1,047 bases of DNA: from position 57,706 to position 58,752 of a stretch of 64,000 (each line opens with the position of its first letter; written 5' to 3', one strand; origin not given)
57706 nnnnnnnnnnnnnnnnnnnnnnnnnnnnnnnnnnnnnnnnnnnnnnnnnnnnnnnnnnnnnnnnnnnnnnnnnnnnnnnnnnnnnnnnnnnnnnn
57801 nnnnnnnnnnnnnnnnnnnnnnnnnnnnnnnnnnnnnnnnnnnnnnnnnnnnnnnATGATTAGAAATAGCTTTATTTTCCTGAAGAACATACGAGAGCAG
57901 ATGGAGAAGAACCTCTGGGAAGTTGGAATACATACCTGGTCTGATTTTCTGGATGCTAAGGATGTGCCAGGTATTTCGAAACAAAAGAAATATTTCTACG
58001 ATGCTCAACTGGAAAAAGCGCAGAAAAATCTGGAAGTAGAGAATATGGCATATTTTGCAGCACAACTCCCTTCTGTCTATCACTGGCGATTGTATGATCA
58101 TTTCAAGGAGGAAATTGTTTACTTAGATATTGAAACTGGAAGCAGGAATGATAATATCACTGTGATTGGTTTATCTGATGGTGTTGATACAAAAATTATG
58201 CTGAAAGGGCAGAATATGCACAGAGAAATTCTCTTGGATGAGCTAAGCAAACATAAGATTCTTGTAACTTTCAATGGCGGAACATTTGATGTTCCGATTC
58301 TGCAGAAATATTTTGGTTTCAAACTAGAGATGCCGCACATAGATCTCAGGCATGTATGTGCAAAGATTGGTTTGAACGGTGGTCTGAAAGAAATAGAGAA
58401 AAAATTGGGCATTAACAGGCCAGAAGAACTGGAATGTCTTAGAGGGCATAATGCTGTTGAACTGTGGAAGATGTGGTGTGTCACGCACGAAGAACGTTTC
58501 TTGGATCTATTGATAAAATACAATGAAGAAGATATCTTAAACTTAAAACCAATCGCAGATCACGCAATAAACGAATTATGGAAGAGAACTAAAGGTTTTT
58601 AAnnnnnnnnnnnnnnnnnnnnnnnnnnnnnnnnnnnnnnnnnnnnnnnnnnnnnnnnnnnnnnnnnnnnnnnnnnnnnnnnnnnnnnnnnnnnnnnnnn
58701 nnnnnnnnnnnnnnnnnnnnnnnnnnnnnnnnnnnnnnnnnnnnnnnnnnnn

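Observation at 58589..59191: Split ThiI: an active-looking stand-alone PP-loop domain 52 kb away from the THUMP half with a dead PP-loop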

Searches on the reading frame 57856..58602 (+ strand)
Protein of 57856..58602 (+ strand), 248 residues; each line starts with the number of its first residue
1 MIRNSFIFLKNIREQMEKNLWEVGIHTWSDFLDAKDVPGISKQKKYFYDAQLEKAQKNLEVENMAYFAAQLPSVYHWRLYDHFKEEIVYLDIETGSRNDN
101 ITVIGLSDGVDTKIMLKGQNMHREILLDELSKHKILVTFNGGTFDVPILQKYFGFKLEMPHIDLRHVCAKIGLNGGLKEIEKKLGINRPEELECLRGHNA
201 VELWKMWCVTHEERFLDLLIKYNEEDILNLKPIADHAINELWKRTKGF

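Call 3: search_protein_families(library=pfam, proteins=[window:57856-58602:+], max_evalue=0.01)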
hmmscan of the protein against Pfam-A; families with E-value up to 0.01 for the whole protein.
window:57856-58602:+ (248 aa): 3 families
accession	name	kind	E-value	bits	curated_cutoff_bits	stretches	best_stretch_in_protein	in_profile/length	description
PF13482.12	RNase_H_2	-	1.4e-32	113.4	22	1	88-237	1-164/165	RNase_H superfamily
PF14229.12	DUF4332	-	0.0021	18.6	23.2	1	11-69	2-57/122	Domain of unknown function (DUF4332)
PF04994.19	TfoX_C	-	0.0077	16.8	23.1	0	9-32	8-31/81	TfoX C-terminal domain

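Call 4: search_protein_families(library=ncbifam, proteins=[window:57856-58602:+], max_evalue=0.01)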
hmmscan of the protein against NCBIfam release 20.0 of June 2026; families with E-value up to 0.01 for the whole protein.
window:57856-58602:+ (248 aa): 1 family
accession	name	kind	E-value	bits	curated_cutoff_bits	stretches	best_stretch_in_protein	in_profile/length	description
TIGR03491.1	TIGR03491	subfamily_domain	2.3e-05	23.6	97.45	1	175-233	402-458/462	TM0106 family RecB-like putative nuclease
